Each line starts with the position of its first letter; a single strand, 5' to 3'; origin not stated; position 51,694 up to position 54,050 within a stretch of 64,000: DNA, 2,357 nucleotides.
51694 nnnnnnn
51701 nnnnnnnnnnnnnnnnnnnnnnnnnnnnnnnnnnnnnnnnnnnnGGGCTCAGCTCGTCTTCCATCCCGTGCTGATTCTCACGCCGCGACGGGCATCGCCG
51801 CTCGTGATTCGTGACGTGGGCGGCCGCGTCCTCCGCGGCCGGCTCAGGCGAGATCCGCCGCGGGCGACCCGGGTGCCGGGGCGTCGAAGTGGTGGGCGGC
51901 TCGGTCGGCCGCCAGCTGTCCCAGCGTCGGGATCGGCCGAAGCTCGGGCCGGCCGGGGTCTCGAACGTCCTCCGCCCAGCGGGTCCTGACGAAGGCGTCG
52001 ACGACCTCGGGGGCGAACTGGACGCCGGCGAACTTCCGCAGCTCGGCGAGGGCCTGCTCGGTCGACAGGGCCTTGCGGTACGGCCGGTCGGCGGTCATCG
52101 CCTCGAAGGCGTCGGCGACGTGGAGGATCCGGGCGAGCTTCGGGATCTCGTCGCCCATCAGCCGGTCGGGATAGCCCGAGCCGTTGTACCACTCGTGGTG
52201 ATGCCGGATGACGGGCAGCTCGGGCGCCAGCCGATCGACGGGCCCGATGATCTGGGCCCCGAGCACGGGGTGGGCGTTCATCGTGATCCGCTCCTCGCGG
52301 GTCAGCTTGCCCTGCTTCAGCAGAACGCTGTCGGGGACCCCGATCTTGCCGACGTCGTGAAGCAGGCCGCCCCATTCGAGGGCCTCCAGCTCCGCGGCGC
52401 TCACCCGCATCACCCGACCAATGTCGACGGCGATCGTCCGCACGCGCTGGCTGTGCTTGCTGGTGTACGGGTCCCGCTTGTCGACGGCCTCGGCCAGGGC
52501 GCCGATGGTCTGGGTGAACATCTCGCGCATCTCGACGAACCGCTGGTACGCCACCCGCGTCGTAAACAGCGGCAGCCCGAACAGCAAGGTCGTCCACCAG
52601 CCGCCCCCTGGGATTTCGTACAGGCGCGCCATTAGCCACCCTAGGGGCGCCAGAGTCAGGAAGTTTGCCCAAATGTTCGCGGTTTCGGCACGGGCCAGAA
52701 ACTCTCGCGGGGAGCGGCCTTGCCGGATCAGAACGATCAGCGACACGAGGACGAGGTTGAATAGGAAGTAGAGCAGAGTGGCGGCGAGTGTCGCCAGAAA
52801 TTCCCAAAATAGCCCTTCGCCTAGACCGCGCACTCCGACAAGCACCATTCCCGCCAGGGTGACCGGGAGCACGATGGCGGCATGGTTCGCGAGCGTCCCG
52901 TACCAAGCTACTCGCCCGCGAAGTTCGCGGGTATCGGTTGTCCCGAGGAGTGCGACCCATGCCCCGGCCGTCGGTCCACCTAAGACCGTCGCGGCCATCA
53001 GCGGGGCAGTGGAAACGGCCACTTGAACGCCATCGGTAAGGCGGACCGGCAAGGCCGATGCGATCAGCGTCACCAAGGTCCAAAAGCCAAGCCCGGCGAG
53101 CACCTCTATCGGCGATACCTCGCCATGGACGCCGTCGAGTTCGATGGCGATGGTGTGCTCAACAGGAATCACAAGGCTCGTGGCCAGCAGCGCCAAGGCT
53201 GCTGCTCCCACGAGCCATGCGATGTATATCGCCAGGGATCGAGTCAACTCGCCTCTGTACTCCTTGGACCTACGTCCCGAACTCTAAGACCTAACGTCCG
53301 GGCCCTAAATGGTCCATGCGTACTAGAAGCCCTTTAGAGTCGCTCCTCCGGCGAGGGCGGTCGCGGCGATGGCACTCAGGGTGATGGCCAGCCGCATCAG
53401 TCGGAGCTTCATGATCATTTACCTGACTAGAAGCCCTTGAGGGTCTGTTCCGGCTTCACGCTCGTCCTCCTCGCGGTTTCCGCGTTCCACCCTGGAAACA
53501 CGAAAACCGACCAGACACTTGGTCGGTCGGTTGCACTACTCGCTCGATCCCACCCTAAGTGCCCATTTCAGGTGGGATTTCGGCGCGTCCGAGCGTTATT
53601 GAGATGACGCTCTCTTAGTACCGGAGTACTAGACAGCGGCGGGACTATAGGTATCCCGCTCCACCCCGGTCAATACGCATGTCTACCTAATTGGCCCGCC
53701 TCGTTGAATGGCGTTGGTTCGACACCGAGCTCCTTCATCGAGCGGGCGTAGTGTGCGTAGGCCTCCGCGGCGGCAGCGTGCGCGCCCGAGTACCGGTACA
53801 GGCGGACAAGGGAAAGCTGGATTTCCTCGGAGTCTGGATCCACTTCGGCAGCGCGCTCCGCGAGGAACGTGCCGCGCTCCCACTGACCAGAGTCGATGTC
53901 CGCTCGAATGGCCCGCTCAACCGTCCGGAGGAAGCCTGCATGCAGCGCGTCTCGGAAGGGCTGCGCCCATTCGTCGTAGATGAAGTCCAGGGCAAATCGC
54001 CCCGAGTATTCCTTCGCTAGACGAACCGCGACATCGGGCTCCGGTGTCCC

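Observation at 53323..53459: Two tandem micro-ORFs ending in the same TLKGF-stop; the longer one is a textbook signal peptide followed by only eight residues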

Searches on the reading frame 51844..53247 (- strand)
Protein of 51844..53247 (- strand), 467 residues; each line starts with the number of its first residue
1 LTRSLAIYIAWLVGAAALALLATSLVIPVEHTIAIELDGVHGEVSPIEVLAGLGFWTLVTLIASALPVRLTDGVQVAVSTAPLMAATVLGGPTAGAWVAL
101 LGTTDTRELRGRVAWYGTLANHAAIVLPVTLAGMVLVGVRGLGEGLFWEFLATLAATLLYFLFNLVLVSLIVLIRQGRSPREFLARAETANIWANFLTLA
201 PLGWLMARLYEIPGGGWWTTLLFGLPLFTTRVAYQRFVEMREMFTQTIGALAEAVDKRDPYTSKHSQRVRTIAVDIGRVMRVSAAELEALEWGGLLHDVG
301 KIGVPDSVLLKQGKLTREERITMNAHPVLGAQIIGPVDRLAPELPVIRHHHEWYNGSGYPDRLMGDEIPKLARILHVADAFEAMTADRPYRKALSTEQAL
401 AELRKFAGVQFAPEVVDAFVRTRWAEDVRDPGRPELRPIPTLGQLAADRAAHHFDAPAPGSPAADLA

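Call 5: search_protein_families(library=pfam, proteins=[window:51844-53247:-])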
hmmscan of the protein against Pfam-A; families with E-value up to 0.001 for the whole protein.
window:51844-53247:- (467 aa): 3 families
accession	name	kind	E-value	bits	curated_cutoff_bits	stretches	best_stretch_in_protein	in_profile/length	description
PF13487.12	HD_5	-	2.4e-41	141.7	27.2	1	251-415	3-170/170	HD domain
PF01966.28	HD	-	1.5e-17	64.3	22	1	263-384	2-116/116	HD domain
PF20972.2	MASE9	-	6.7e-05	23.3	24.3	1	55-229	32-190/203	MASE9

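Call 7: find_encoding_contigs(protein=window:51844-53247:-, flank=6000, max_places=8)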
Protein window:51844-53247:- (467 aa): no gene with exactly this product is on record in the collection.

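Call 8: find_related_loci(query=window:51844-53247:-, collection=genome_contigs, flank=6000)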
Query window:51844-53247:- (467 aa) in genome_contigs; peptide patterns used: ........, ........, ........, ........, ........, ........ (x = any residue, [..] = any of these).
599 stretches matched a pattern (row limit reached: there are more); 555 encode a relative of the query (tblastn E <= 1e-3); the best 80 are kept; 80 distinct loci.
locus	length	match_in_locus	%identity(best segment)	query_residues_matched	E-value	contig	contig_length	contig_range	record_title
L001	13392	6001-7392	77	1-467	0e+0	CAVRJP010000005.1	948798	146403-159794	MAG: uncultured Chloroflexia bacterium isolate MFD04935.bin.2.127 genome assembly, contig: contig_821, whole genome shot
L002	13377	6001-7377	80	1-461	0e+0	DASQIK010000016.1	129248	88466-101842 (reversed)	MAG TPA_asm: Candidatus Dormiibacterota bacterium isolate SMAG_U11857 k141_6744, whole genome shotgun sequence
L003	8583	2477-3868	77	1-465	0e+0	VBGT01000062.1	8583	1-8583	MAG: Chloroflexi bacterium isolate CF_85 14_1009_16_30cm_scaffold_22088, whole genome shotgun sequence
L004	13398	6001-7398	79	1-467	0e+0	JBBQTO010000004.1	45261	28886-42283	MAG: Candidatus Limnocylindrales bacterium isolate Co_metawrap_1847 Cmw_1847_k141_29521505_length_45261_cov_10.9982, who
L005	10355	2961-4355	77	1-467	0e+0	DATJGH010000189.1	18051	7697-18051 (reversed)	MAG TPA_asm: Patescibacteria group bacterium isolate SMAG_U15481 k141_605738, whole genome shotgun sequence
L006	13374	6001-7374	79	1-461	0e+0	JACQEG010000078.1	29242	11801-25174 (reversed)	MAG: Chloroflexi bacterium isolate NC_groundwater_1015_Pr1_S-0.65um_72_24 Montesol18_Sp65_coassembly_scaffold_561705, wh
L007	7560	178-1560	76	1-466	0e+0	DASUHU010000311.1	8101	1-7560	MAG TPA_asm: Candidatus Limnocylindrales bacterium isolate SMAG_U1442 k141_2167992, whole genome shotgun sequence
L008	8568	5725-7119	73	1-467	0e+0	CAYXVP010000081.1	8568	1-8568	MAG TPA_asm: uncultured Anaerolinea sp. isolate SRP273308_co1_404 genome assembly, contig: NODE_12527_length_8568_cov_4.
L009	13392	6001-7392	77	1-467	0e+0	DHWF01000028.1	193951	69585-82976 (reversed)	MAG TPA_asm: Chloroflexi bacterium UBA5189 UBA5189_contig_33, whole genome shotgun sequence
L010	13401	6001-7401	74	1-466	0e+0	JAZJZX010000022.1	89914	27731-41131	MAG: Chloroflexota bacterium isolate ADI_H2L1_1_122_18_3-bin042_1 ADIH2L11_B042_1_000000000022, whole genome shotgun seq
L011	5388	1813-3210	73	1-466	0e+0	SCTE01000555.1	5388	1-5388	MAG: Chloroflexota bacterium isolate FW300_bin.39 FW300_bin.39-169471-1, whole genome shotgun sequence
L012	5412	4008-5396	72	1-467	0e+0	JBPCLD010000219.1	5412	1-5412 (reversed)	MAG: Candidatus Limnocylindrales bacterium isolate TH_ant_mag_69 S1Ck127_6646411_flag_1_multi_5.8821_len_5412, whole gen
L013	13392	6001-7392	72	1-466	0e+0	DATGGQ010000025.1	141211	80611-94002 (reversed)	MAG TPA_asm: Candidatus Limnocylindrales bacterium isolate SMAG_U9758 k141_1332938, whole genome shotgun sequence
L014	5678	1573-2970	67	3-467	0e+0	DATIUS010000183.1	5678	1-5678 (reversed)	MAG TPA_asm: Candidatus Sulfomarinibacteraceae bacterium isolate SMAG_U15987 k141_67230, whole genome shotgun sequence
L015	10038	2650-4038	69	1-467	0e+0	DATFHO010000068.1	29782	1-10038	MAG TPA_asm: Candidatus Limnocylindrales bacterium isolate SMAG_U8691 k141_949237, whole genome shotgun sequence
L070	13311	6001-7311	60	1-442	9e-167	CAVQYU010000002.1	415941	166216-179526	MAG: uncultured Chloroflexia bacterium isolate MFD00031.bin.2.52 genome assembly, contig: contig_33495, whole genome sho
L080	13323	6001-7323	59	1-446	1e-164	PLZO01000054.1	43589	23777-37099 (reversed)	MAG: Chloroflexi bacterium isolate palsa_1068 73.20120700_P3D.134_contig_57561, whole genome shotgun sequence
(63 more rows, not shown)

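Call 40: find_homologous_proteins(query=window:51844-53247:-, max_evalue=1e-20)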
Query window:51844-53247:- (467 aa): 5095 proteins with E <= 1e-20 among 8000 candidates; the best 120 are listed.
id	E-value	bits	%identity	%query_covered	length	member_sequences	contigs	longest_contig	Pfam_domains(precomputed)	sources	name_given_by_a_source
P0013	1.4e-293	992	100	96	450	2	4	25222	PF13487.13,PF01966.29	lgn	-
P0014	2.1e-252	856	87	97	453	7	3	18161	PF13487.13,PF01966.29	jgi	jgi:HD-GYP domain-containing protein (c-di-GMP phosphodiesterase class II)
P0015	4.5e-249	845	83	100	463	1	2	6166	PF20972.3,PF13487.13,PF01966.29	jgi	-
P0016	2.2e-242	823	81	100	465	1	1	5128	PF20972.3,PF13487.13,PF01966.29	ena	-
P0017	5.9e-239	812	84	96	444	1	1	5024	PF20972.3,PF13487.13,PF01966.29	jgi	jgi:HD-GYP domain-containing protein (c-di-GMP phosphodiesterase class II)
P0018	1.9e-238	810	80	100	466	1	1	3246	PF20972.3,PF13487.13,PF01966.29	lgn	-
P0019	7.4e-238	808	78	100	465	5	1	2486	PF20972.3,PF13487.13,PF01966.29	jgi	jgi:riboflavin transporter FmnP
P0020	6.1e-237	805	80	100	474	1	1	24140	PF13487.13,PF01966.29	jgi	jgi:riboflavin transporter FmnP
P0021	6.4e-237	805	80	100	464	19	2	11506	PF20972.3,PF13487.13,PF01966.29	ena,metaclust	metaclust:\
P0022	4.7e-236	802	79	100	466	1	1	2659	PF13487.13,PF01966.29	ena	-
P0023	1.4e-235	801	79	100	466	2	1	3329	PF20972.3,PF13487.13,PF01966.29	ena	-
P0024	1.8e-235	800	78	100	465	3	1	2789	PF20972.3,PF13487.13,PF01966.29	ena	-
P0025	2.8e-235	799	80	100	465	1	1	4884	PF20972.3,PF13487.13,PF01966.29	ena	-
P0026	4.2e-235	799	79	100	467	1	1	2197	PF20972.3,PF13487.13,PF01966.29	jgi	jgi:riboflavin transporter FmnP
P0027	6.3e-235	798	79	100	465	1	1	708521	PF20972.3,PF13487.13,PF01966.29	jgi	jgi:HD domain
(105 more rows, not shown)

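Call 60: search_protein_families(library=ncbifam, proteins=[window:51844-53247:-], max_evalue=0.01)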
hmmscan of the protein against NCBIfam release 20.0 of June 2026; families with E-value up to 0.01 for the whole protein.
window:51844-53247:- (467 aa): 3 families
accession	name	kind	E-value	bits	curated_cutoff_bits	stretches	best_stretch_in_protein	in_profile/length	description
NF053512.1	nitric_RR_NosR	exception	8.1e-41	140.4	400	1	239-422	169-353/422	response regulator c-di-GMP phosphodiesterase, NosR family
TIGR00277.1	HDIG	domain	4e-06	26.6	27.6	1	261-334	4-65/84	HDIG domain-containing metalloprotein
NF045665.1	NTPtran_DVU1551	equivalog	0.0026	16.9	315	1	248-301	204-259/359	DVU_1551 family NTP transferase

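Call 69: search_protein_families(library=pfam, proteins=[L013:11-2989:+, L013:3732-4583:+, L013:4697-5425:+, L080:4294-4818:+, L080:4635-5219:-], max_evalue=0.01)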
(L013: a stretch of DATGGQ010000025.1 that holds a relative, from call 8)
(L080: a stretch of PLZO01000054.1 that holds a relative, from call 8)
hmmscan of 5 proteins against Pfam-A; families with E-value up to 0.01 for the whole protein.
L013:11-2989:+ (992 aa): 4 families
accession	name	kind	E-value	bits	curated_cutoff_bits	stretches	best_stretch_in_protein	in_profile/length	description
PF13191.12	AAA_16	-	1.5e-20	74.8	32.6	1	77-261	1-166/167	AAA ATPase domain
PF13401.12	AAA_22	-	9.1e-07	29.7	27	1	99-271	3-128/130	AAA domain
PF23300.3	HEAT_Nup120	-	0.0083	16.4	29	0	512-564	96-151/170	Nucleoporin Nup120, HEAT repeats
PF00211.25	Guanylate_cyc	-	0.0084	16.2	21.9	0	4-49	127-173/183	Adenylate and Guanylate cyclase catalytic domain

L013:3732-4583:+ (283 aa): 0 families

L013:4697-5425:+ (242 aa): 2 families
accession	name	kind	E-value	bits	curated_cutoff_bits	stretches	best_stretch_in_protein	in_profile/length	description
PF01844.29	HNH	-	7e-13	48.9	21.4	1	182-228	1-46/47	HNH endonuclease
PF14279.12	HNH_5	-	7.5e-10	39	27.5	1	182-235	1-52/56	HNH endonuclease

L080:4294-4818:+ (174 aa): 0 families

L080:4635-5219:- (194 aa): 0 families

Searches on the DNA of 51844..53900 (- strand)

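Call 3: search_rna_families(source=window, start=52900, end=53900, threshold=evalue, max_evalue=10)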
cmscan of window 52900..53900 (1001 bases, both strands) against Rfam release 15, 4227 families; matches with E-value up to 10: 6.
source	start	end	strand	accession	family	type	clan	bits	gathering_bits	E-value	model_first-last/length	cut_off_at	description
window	53516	53599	-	RF01786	c-di-GMP-II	Cis-reg; riboswitch;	CL00127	64.6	53.5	5.8e-14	1-84/84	no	Cyclic di-GMP-II riboswitch aptamer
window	53167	53223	-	RF03848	mir-1549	Gene; miRNA;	-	20.1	91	0.55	1-63/63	no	mir-1549 microRNA precursor family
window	53491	53554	-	RF00729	mir-278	Gene; miRNA;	-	19.6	55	0.11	1-75/75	no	mir-278 microRNA precursor family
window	53500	53589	-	RF02631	Hrs13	Gene; sRNA;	-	17.2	52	0.22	1-82/82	no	Hfq-regulated sRNA 13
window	53160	53232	-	RF04231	mir-9191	Gene; miRNA;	-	16.8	100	4.9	1-73/73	no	mir-9191 microRNA precursor family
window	53121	53155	-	RF00498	EAV_LTH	Cis-reg; leader;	-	14.9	70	2.8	1-45/45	no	Equine arteritis virus leader TRS hairpin (LTH)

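Call 26: search_rna_families(sources=[L016, L036, L040, L050, L028, L078, L069, L011, L012, L014, L043, L042, L029, L023, L003, L008, L045, L025, L062, L019], threshold=gathering)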
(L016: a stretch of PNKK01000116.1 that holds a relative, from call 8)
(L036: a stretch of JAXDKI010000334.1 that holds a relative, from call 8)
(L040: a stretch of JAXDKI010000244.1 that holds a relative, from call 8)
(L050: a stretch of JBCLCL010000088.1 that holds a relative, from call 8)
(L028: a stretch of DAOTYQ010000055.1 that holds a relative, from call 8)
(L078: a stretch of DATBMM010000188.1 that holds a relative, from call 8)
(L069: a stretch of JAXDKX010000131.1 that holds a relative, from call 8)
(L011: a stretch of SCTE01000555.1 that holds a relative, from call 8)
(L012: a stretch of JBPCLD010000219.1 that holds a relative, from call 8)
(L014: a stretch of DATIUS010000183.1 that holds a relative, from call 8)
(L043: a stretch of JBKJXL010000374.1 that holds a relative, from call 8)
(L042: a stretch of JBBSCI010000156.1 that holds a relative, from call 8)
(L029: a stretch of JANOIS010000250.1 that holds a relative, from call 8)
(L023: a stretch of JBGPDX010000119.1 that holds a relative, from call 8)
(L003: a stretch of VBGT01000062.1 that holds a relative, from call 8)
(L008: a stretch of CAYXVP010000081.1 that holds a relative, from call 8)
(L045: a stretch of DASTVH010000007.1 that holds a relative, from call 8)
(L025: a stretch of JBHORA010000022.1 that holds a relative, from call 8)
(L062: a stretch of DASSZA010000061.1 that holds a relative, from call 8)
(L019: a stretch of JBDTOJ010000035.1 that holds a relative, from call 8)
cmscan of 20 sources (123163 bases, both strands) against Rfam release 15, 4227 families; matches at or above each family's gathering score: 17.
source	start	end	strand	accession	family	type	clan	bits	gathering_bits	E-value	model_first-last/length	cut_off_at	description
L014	1225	1308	+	RF01786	c-di-GMP-II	Cis-reg; riboswitch;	CL00127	71.1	53.5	1.1e-13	1-84/84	no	Cyclic di-GMP-II riboswitch aptamer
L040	296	379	+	RF01786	c-di-GMP-II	Cis-reg; riboswitch;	CL00127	70.2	53.5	1.9e-13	1-84/84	no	Cyclic di-GMP-II riboswitch aptamer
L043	1591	1674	+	RF01786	c-di-GMP-II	Cis-reg; riboswitch;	CL00127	67.1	53.5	1.5e-12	1-84/84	no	Cyclic di-GMP-II riboswitch aptamer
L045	5652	5735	+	RF01786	c-di-GMP-II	Cis-reg; riboswitch;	CL00127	66.4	53.5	2.3e-12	1-84/84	no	Cyclic di-GMP-II riboswitch aptamer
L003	2125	2207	+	RF01786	c-di-GMP-II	Cis-reg; riboswitch;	CL00127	66.1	53.5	2.8e-12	1-84/84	no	Cyclic di-GMP-II riboswitch aptamer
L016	849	932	+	RF01786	c-di-GMP-II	Cis-reg; riboswitch;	CL00127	64.9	53.5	5.9e-12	1-84/84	no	Cyclic di-GMP-II riboswitch aptamer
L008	5374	5457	+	RF01786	c-di-GMP-II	Cis-reg; riboswitch;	CL00127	64.5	53.5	8e-12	1-84/84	no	Cyclic di-GMP-II riboswitch aptamer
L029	2067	2150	+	RF01786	c-di-GMP-II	Cis-reg; riboswitch;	CL00127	63.2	53.5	1.9e-11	1-84/84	no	Cyclic di-GMP-II riboswitch aptamer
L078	73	155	+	RF01786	c-di-GMP-II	Cis-reg; riboswitch;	CL00127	63.1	53.5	1.9e-11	1-84/84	no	Cyclic di-GMP-II riboswitch aptamer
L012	3654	3737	+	RF01786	c-di-GMP-II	Cis-reg; riboswitch;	CL00127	63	53.5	2.1e-11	1-84/84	no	Cyclic di-GMP-II riboswitch aptamer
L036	1375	1458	+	RF01786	c-di-GMP-II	Cis-reg; riboswitch;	CL00127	62.6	53.5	2.7e-11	1-84/84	no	Cyclic di-GMP-II riboswitch aptamer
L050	1092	1175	+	RF01786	c-di-GMP-II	Cis-reg; riboswitch;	CL00127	62.6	53.5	2.8e-11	1-84/84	no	Cyclic di-GMP-II riboswitch aptamer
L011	1461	1545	+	RF01786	c-di-GMP-II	Cis-reg; riboswitch;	CL00127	62.3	53.5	3.4e-11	1-84/84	no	Cyclic di-GMP-II riboswitch aptamer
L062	1787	1870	+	RF01786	c-di-GMP-II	Cis-reg; riboswitch;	CL00127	60.9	53.5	8.4e-11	1-84/84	no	Cyclic di-GMP-II riboswitch aptamer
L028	1453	1535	+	RF01786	c-di-GMP-II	Cis-reg; riboswitch;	CL00127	59.3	53.5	2.4e-10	1-84/84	no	Cyclic di-GMP-II riboswitch aptamer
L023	272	355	+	RF01786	c-di-GMP-II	Cis-reg; riboswitch;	CL00127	59.3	53.5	2.3e-10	1-84/84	no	Cyclic di-GMP-II riboswitch aptamer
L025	1205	1287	+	RF01786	c-di-GMP-II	Cis-reg; riboswitch;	CL00127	58.4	53.5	4.2e-10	1-84/84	no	Cyclic di-GMP-II riboswitch aptamer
